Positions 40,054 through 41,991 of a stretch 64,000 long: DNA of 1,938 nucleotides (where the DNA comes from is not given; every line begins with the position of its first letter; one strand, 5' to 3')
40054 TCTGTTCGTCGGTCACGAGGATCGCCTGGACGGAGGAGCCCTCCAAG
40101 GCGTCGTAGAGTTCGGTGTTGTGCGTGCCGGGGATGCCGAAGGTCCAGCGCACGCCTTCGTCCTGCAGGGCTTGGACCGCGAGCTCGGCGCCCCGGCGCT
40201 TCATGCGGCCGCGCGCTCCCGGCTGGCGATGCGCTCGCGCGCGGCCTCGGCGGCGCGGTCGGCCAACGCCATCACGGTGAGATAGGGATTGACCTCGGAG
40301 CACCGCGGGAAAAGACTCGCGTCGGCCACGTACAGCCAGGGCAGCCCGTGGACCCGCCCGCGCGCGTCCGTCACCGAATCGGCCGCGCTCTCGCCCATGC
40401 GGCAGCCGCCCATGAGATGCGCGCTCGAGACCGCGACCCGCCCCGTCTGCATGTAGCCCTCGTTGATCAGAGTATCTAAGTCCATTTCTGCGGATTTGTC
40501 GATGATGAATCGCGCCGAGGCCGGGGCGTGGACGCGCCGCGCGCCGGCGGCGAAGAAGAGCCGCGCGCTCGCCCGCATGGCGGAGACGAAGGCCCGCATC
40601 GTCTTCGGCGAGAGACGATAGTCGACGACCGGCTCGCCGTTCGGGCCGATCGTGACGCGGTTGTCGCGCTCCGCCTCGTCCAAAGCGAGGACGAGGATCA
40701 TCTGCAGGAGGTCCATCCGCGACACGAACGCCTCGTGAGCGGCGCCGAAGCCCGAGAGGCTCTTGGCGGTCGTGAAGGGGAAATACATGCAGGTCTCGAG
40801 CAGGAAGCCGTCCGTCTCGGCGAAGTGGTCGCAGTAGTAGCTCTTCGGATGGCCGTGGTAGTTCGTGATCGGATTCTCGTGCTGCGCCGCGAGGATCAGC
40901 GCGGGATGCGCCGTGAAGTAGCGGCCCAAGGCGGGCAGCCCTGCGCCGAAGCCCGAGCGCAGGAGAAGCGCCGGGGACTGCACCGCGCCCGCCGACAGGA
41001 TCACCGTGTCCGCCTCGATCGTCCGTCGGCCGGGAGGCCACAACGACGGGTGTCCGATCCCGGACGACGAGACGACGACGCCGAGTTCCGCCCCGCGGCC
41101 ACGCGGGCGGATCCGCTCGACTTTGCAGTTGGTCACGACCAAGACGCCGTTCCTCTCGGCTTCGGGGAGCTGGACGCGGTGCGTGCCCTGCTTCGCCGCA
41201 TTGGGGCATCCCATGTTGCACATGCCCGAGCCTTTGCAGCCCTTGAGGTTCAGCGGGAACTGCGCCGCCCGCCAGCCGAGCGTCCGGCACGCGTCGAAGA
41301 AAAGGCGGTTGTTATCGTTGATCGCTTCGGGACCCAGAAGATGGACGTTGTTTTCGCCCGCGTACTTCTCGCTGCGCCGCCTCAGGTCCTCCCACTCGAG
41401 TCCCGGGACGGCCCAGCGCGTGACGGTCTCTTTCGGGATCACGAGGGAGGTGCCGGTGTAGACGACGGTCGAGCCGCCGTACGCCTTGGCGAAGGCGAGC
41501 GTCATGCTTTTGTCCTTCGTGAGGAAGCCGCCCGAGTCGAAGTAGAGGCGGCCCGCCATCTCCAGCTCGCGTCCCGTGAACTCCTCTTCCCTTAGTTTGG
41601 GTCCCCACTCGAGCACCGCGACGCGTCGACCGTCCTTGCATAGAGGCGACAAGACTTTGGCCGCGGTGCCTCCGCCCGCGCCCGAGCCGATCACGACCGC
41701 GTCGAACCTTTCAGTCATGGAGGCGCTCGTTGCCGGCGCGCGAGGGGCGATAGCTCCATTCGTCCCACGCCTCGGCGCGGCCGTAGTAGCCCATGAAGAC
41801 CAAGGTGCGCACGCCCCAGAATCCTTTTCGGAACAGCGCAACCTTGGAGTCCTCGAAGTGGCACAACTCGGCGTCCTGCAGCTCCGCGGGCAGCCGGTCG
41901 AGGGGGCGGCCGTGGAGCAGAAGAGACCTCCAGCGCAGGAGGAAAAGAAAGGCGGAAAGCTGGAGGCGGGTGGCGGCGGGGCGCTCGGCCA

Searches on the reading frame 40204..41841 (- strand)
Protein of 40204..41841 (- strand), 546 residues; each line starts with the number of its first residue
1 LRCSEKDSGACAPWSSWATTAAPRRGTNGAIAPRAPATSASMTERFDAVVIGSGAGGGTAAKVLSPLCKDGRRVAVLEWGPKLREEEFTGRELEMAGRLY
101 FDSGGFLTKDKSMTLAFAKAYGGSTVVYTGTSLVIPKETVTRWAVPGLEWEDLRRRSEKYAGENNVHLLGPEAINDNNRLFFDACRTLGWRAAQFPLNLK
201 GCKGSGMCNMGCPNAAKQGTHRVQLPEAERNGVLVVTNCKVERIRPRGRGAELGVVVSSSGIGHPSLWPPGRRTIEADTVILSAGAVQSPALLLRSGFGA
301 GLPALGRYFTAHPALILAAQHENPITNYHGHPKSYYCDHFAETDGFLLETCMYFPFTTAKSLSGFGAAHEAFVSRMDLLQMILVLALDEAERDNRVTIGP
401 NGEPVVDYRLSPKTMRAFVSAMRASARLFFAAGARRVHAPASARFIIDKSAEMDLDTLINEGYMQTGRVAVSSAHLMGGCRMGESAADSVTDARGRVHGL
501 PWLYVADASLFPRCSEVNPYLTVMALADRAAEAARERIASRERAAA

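Call 88: search_protein_families(library=pfam, proteins=[window:40204-41841:-], max_evalue=0.001)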
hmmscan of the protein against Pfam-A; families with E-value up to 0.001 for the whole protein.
window:40204-41841:- (546 aa): 4 families
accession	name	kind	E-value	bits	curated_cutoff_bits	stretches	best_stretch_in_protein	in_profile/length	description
PF00732.25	GMC_oxred_N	-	3.6e-34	118.9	23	1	98-313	3-217/218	GMC oxidoreductase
PF05199.19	GMC_oxred_C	-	1.5e-25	90.8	24.6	1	393-527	4-139/139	GMC oxidoreductase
PF01266.30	DAO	-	1.9e-05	24.8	27.9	0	47-313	1-233/353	FAD dependent oxidoreductase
PF07992.20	Pyr_redox_2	-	2.8e-05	24.1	26.1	0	228-296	193-247/291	Pyridine nucleotide-disulphide oxidoreductase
